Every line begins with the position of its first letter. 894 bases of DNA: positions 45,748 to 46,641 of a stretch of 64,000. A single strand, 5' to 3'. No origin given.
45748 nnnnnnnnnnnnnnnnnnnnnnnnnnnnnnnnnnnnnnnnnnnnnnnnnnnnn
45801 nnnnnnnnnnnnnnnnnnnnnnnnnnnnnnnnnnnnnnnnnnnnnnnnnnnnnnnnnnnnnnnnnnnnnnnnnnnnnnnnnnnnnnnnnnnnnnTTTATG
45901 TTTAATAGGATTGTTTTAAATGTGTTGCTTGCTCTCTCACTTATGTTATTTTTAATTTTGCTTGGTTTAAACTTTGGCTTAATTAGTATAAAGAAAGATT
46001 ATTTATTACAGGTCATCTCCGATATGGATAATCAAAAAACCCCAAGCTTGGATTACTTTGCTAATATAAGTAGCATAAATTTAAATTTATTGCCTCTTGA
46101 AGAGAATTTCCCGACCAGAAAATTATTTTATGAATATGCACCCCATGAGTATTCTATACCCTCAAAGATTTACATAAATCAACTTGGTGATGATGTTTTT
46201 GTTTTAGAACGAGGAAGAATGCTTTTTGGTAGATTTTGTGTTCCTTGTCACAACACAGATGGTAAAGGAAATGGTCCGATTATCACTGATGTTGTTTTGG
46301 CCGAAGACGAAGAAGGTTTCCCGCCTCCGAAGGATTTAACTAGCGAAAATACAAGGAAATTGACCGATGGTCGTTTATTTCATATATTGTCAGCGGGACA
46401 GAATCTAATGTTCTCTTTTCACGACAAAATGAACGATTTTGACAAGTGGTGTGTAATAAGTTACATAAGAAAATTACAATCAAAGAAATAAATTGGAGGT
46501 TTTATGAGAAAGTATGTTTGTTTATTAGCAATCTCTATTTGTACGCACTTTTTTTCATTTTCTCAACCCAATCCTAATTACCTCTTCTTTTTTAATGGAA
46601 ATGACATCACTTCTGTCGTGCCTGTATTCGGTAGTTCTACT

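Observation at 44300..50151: Four-gene operon linking a PSP1/RicT-like protein, an orphan ActD-like/ActE-like cytochrome pair, and a giant secreted Reg_prop propeller protein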

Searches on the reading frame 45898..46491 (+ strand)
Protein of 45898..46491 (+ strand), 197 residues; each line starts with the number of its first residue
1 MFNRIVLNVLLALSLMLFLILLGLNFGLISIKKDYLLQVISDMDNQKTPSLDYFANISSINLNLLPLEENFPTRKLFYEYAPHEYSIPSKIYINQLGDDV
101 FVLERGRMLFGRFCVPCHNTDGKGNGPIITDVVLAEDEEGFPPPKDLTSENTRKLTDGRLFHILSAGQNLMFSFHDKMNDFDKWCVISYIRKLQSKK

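Call 3: search_protein_families(library=pfam, proteins=[window:45898-46491:+], max_evalue=1)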
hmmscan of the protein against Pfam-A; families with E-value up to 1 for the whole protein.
window:45898-46491:+ (197 aa): 3 families
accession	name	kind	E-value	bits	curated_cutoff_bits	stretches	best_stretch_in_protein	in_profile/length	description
PF13442.11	Cytochrome_CBB3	-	9.6e-08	32.7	27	1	104-190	4-68/68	Cytochrome C oxidase, cbb3-type, subunit III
PF00034.26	Cytochrom_C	-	8.8e-06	27.4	21.3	1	104-193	2-89/90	Cytochrome c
PF19885.4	DUF6358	-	0.55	10.9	28.4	1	1-22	1-22/61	Family of unknown function (DUF6358)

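Call 4: search_protein_families(library=ncbifam, proteins=[window:45898-46491:+], max_evalue=1)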
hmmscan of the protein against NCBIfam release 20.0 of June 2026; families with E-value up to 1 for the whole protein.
window:45898-46491:+ (197 aa): 4 families
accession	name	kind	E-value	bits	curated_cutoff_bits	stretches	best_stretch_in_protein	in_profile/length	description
NF011054.0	PRK14486.1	equivalog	9.5e-07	28.6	447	1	94-195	206-292/294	putative bifunctional cbb3-type cytochrome c oxidase subunit II/cytochrome c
NF050122.1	bc1_QcrC_actin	exception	0.01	15.1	200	1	103-125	41-63/253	cytochrome bc1 complex diheme cytochrome c subunit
TIGR02603.1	CxxCH_TIGR02603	domain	0.042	13.8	68.15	1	104-136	4-38/134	putative heme-binding domain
TIGR00782.1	ccoP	equivalog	0.06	12.6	179.95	1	101-125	201-225/285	cytochrome-c oxidase, cbb3-type subunit III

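Call 15: search_solved_structures(query=window:45898-46491:+, max_evalue=1, show_alignments=3)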
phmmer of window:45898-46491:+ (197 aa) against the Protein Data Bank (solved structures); distinct sequences matched with E-value up to 1: 26.
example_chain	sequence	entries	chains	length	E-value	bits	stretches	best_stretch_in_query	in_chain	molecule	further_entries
6btm_E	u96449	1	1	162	3.4e-09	40.1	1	94-196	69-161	Alternative Complex III subunit E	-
6f0k_E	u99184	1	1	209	3.2e-08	36.9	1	102-195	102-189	Quinol:cytochrome c oxidoreductase monoheme cytochrome subunit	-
6h5l_B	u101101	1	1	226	5.4e-08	36.2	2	113-193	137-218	Conserved hypothetical cytochrome protein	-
6lod_E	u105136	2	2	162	2.2e-06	30.9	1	102-195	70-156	Cytochrome c domain-containing protein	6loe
9vr0_A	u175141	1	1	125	1.2e-05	28.5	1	94-192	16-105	Cytochrome c552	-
7o9u_A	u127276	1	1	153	1.9e-05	27.9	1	94-192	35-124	Cytochrome c552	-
8snh_G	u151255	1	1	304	0.00086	22.4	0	91-125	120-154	Cbb3-type cytochrome c oxidase subunit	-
8smr_G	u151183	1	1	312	0.0025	21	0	103-125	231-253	Cbb3-type cytochrome c oxidase subunit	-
3cp5_A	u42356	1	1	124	0.03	17.4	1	99-133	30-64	Cytochrome c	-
6cuk_A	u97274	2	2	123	0.036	17.2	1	99-133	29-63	Cytochrome c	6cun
3mk7_C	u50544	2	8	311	0.055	16.6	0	91-125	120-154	Cytochrome c oxidase, cbb3-type, subunit P | Cbb3-type cytochrome c oxidase subunit CcoP1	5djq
6xkx_p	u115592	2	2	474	0.063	16.4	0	104-133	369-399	Cbb3-type cytochrome c oxidase subunit CcoP,Cytochrome c-type cyt cy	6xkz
7e1v_O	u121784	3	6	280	0.12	15.5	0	103-125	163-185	Cytochrome bc1 complex cytochrome c subunit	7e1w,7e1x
8hcr_C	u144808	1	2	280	0.12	15.5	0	103-125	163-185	Cytochrome bc1 complex cytochrome c subunit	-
7vzg_C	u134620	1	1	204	0.14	15.3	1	97-131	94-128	Cytochrome c, mono-and diheme variants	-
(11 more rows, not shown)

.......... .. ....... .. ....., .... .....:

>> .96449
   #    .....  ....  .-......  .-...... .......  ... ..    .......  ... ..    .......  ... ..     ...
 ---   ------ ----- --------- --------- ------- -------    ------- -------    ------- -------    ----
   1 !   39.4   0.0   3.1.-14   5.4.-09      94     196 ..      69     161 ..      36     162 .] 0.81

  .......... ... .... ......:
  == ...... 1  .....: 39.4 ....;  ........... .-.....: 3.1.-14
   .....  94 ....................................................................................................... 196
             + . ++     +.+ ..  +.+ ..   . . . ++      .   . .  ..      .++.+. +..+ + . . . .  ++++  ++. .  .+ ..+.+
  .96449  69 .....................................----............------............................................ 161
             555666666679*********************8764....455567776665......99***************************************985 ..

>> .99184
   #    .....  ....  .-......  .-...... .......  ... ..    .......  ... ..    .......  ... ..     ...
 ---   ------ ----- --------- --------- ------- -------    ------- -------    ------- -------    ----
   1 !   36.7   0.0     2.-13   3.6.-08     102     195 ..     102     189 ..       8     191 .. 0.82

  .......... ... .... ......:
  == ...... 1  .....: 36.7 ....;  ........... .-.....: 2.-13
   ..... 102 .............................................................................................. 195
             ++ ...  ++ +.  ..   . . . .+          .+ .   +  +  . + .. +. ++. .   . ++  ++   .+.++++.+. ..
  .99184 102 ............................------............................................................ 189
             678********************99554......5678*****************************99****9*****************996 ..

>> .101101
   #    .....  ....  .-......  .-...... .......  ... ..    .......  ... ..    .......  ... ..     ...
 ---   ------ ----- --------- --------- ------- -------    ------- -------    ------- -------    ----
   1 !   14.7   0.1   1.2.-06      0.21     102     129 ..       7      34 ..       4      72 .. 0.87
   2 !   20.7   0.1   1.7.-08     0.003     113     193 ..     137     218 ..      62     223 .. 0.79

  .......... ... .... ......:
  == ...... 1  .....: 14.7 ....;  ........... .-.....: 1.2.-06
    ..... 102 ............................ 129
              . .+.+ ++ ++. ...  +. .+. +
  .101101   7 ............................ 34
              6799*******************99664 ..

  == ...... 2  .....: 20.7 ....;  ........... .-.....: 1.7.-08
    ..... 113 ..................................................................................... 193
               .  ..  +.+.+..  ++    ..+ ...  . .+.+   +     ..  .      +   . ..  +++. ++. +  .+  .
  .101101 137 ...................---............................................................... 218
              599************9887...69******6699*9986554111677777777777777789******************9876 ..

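Call 23: find_homologous_proteins(query=window:45898-46491:+)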
Query window:45898-46491:+ (197 aa): 57 proteins with E <= 0.001 among 205 candidates.
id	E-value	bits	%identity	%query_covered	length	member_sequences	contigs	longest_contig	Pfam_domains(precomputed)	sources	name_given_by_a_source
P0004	1.2e-127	441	99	100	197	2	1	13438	PF13442.12,PF00034.27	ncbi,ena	-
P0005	1.2e-92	327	77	92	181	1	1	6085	PF13442.12,PF00034.27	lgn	-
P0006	1.8e-76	274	78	77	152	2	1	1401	PF13442.12,PF00034.27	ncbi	ncbi:MAG: c-type cytochrome, partial [Candidatus Kapaibacteriota bacterium]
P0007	1.7e-72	261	57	100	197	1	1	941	PF13442.12,PF00034.27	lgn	-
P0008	3.1e-70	254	62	88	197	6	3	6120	PF13442.12,PF00034.27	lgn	-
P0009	8.4e-70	253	61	87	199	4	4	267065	PF13442.12,PF00034.27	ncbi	ncbi:MAG: c-type cytochrome [Candidatus Kapaibacteriota bacterium]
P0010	2.2e-69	251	59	87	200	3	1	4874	PF13442.12,PF00034.27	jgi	-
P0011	1.2e-68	249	56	100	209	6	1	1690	PF13442.12,PF00034.27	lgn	-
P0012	1.4e-68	249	64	82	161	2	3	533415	PF13442.12,PF00034.27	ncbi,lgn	-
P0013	8.8e-65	236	60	86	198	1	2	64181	PF13442.12,PF00034.27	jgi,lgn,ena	-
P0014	3.6e-62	228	56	97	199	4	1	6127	PF13442.12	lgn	-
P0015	8.8e-62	226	57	87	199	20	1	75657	PF13442.12,PF00034.27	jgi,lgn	jgi:hypothetical protein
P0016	1.9e-55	206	57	79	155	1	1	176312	PF13442.12,PF00034.27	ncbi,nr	ncbi:MAG: cytochrome c [Ignavibacteria bacterium]|nr:cytochrome c [Ignavibacteria bacterium]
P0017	2.0e-53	199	48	97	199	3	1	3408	PF13442.12,PF00034.27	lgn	-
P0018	2.0e-52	196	52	86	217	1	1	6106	PF13442.12,PF00034.27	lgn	-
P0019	3.9e-52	195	56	81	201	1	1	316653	PF13442.12,PF00034.27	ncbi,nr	ncbi:MAG: cytochrome c [Ignavibacteria bacterium]|nr:cytochrome c [Ignavibacteria bacterium]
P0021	7.6e-51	191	49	94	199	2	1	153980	PF13442.12,PF00034.27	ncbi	-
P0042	3.4e-36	143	46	82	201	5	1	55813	PF13442.12,PF00034.27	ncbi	-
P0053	5.0e-26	110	37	95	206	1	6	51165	PF13442.12,PF00034.27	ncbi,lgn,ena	-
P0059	8.2e-22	96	35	91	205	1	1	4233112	PF13442.12,PF00034.27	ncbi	-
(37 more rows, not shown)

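Call 24: find_encoding_contigs(protein=P0009, flank=10000, max_places=1)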
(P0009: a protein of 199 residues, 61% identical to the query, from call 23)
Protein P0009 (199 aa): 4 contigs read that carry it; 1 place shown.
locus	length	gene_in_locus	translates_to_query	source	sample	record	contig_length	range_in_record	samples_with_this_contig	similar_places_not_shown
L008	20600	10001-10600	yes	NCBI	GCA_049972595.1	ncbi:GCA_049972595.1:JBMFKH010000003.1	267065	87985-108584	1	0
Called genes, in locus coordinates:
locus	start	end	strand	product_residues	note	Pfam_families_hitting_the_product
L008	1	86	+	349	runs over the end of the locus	PF08545:ACP_syn_III, PF08541:ACP_syn_III_C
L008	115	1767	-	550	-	PF00929:RNase_T, PF16473:Rv2179c-like (weak), PF01541:GIY-YIG, PF27096:UvrC_M, PF02151:UVR (faint)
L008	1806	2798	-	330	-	-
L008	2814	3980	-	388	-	PF00226:DnaJ, PF01556:DnaJ_C, PF00684:DnaJ_CXXCXGXG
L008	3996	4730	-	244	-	PF01025:GrpE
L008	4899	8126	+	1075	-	PF13620:CarboxypepD_reg, PF13715:CarbopepD_reg_2, PF25183:OMP_b-brl_4, PF00593:TonB_dep_Rec_b-barrel (faint), PF25183:OMP_b-brl_4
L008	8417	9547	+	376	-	PF04468:PSP1, PF28472:PSP1_3rd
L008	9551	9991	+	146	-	PF11821:ActD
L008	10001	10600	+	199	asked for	PF00034:Cytochrom_C (weak), PF13442:Cytochrome_CBB3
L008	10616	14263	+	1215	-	PF07494:Reg_prop (faint), PF18962:Por_Secre_tail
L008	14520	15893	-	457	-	PF00083:Sugar_tr, PF05977:MFS_3 (weak), PF07690:MFS_1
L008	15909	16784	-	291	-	PF02588:YitT_membrane, PF10035:DUF2179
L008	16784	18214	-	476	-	PF11638:DnaA_N, PF00308:Bac_DnaA, PF00004:AAA (faint), PF08299:Bac_DnaA_C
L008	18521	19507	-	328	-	PF11013:DUF2851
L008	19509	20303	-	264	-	PF00215:OMPdecase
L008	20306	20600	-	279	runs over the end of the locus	PF03976:PPK2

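Call 25: find_encoding_contigs(protein=P0019, flank=10000, max_places=1)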
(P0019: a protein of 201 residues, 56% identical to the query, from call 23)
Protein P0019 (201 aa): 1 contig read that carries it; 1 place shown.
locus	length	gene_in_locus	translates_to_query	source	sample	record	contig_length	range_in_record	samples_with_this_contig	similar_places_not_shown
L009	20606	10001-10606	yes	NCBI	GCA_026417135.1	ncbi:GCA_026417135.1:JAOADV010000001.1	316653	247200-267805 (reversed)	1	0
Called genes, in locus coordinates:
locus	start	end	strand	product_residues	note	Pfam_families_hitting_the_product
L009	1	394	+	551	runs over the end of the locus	-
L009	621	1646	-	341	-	PF16656:Pur_ac_phosph_N, PF00149:Metallophos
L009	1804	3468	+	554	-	PF03571:Peptidase_M49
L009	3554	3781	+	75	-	-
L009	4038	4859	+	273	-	PF00809:Pterin_bind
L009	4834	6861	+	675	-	PF25900:PAPPA, PF07676:PD40 (weak), PF00691:OmpA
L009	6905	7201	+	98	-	PF01022:HTH_5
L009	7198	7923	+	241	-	PF01553:Acyltransferase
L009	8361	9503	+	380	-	PF04468:PSP1, PF28472:PSP1_3rd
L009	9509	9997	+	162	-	PF11821:ActD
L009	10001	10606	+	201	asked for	PF00034:Cytochrom_C (weak), PF13442:Cytochrome_CBB3 (weak)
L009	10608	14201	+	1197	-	PF07494:Reg_prop (faint), PF18962:Por_Secre_tail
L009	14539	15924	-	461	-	PF00083:Sugar_tr, PF05977:MFS_3 (faint), PF07690:MFS_1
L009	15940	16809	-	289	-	PF02588:YitT_membrane, PF10035:DUF2179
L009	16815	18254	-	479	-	PF11638:DnaA_N, PF00308:Bac_DnaA, PF01695:IstB_IS21 (weak), PF00004:AAA (faint), PF08299:Bac_DnaA_C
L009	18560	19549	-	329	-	PF11013:DUF2851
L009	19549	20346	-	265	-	PF00215:OMPdecase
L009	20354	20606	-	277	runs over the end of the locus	PF03976:PPK2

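Call 26: find_encoding_contigs(protein=P0059, flank=10000, max_places=1)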
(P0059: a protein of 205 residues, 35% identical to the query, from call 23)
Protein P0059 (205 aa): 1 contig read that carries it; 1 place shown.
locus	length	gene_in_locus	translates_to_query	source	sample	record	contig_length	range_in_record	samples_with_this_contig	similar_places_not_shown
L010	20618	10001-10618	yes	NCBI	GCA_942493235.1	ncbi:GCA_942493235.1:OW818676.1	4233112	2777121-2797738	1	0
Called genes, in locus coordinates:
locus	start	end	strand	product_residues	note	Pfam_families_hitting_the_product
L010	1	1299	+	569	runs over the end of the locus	PF13174:TPR_6 (faint), PF23914:TPR_CcmH_CycH (faint), PF00515:TPR_1 (faint), PF07719:TPR_2 (faint), PF12895:ANAPC3 (faint), PF13181:TPR_8 (faint), PF13371:TPR_9 (faint), PF13414:TPR_11 (weak), +6 more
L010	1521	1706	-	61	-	PF00037:Fer4, PF12797:Fer4_2 (faint), PF13237:Fer4_10 (weak), PF14697:Fer4_21 (weak), PF12837:Fer4_6 (faint), PF12838:Fer4_7, PF13187:Fer4_9 (weak)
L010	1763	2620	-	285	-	-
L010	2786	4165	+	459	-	PF00072:Response_reg, PF00158:Sigma54_activat, PF14532:Sigma54_activ_2, PF07724:AAA_2 (weak), PF25601:AAA_lid_14, PF02954:HTH_8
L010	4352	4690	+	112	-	-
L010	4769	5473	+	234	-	PF02085:Cytochrom_CIII (faint), PF14522:Cytochrome_C7 (faint), PF14537:Cytochrom_c3_2 (faint)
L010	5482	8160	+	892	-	PF12838:Fer4_7 (weak), PF13187:Fer4_9 (faint), PF13247:Fer4_11 (weak)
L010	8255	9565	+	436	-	PF03916:NrfD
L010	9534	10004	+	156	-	PF11821:ActD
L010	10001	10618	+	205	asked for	PF00034:Cytochrom_C (weak), PF13442:Cytochrome_CBB3 (weak)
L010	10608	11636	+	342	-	-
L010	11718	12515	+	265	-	-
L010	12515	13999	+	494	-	-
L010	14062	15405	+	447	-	PF02321:OEP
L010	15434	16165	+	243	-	PF06271:RDD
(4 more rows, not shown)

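Call 27: find_encoding_contigs(protein=P0021, flank=10000, max_places=1)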
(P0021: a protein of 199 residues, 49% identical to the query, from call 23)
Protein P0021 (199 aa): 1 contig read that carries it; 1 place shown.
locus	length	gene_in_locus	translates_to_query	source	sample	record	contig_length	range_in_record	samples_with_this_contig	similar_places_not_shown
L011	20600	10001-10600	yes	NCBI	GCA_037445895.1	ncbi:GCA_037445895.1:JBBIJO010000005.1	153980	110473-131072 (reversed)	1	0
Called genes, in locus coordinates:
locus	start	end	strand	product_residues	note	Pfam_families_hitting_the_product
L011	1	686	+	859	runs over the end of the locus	PF05345:He_PIG (faint), PF09430:EMC7_beta-sandw (faint), PF17210:SdrD_B (faint), PF14686:fn3_3 (faint), PF22904:NOMO1-like_2nd (faint), PF13620:CarboxypepD_reg, PF13715:CarbopepD_reg_2 (weak), PF18962:Por_Secre_tail (weak)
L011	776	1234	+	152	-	PF08922:DUF1905, PF13376:OmdA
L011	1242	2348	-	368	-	PF01168:Ala_racemase_N, PF14031:D-ser_dehydrat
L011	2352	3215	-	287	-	PF00483:NTP_transferase, PF12804:NTP_transf_3 (weak)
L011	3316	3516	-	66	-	-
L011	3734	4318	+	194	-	-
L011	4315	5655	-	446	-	PF00289:Biotin_carb_N, PF02222:ATP-grasp, PF02786:CPSase_L_D2, PF07478:Dala_Dala_lig_C, PF02785:Biotin_carb_C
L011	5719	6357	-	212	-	PF03070:TENA_THI-4, PF14518:Haem_oxygenas_2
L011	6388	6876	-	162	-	PF00364:Biotin_lipoyl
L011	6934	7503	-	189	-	PF08207:EFP_N, PF01132:EFP, PF09285:Elong-fact-P_C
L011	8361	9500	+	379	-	PF04468:PSP1, PF28472:PSP1_3rd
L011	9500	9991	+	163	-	PF11821:ActD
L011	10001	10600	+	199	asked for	PF00034:Cytochrom_C (weak), PF13442:Cytochrome_CBB3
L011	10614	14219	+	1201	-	PF07494:Reg_prop (faint), PF18962:Por_Secre_tail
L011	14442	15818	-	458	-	PF00083:Sugar_tr, PF07690:MFS_1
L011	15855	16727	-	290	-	PF02588:YitT_membrane, PF10035:DUF2179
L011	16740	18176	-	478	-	PF11638:DnaA_N, PF00308:Bac_DnaA, PF01695:IstB_IS21 (weak), PF08299:Bac_DnaA_C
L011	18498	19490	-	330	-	PF11013:DUF2851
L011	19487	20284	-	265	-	PF00215:OMPdecase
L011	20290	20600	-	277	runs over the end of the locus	PF03976:PPK2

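Call 28: find_encoding_contigs(protein=P0042, flank=10000, max_places=1)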
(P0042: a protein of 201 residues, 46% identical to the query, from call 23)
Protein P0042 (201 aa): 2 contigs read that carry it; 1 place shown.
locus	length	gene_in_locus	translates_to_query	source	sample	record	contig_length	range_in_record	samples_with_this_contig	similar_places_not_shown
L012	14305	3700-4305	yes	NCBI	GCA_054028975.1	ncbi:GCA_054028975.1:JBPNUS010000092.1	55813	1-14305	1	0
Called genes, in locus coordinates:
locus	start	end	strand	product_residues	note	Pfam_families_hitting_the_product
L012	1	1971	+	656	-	?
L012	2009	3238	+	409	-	PF03916:NrfD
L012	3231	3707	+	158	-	PF11821:ActD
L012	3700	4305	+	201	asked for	PF00034:Cytochrom_C, PF13442:Cytochrome_CBB3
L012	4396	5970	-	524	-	PF00072:Response_reg, PF08665:PglZ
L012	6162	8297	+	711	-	PF08206:OB_RNB (faint), PF17849:OB_Dis3 (weak), PF17876:CSD2, PF00773:RNB, PF00575:S1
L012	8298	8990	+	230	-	PF20582:UPF0758_N, PF04002:RadC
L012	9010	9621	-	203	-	-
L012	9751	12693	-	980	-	PF13088:BNR_2 (faint), PF24316:Tli3 (faint), PF18962:Por_Secre_tail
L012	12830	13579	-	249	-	PF00849:PseudoU_synth_2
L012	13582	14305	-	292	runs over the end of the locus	PF00763:THF_DHG_CYH, PF02882:THF_DHG_CYH_C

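Call 29: find_encoding_contigs(protein=P0053, flank=10000, max_places=1)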
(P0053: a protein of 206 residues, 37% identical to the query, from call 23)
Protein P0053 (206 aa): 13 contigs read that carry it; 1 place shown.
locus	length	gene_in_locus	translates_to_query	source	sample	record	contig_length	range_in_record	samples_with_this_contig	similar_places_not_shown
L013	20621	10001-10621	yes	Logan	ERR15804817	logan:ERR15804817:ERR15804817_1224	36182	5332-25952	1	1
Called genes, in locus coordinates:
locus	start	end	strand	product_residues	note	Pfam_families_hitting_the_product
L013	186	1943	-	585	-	PF07676:PD40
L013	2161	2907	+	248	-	PF03104:DNA_pol_B_exo1 (weak), PF10108:DNA_pol_B_exo2, PF13482:RNase_H_2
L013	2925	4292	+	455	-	PF01546:Peptidase_M20, PF07687:M20_dimer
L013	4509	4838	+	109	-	-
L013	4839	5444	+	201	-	-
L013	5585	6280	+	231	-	PF14522:Cytochrome_C7 (faint), PF14537:Cytochrom_c3_2 (faint)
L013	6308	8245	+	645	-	PF13183:Fer4_8 (faint), PF12838:Fer4_7 (weak), PF13247:Fer4_11 (weak)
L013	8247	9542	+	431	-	PF03916:NrfD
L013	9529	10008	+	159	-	PF11821:ActD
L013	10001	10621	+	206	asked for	PF00034:Cytochrom_C (weak), PF13442:Cytochrome_CBB3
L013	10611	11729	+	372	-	-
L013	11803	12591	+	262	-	-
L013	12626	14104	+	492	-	-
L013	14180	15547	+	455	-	PF02321:OEP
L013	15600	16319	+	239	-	PF06271:RDD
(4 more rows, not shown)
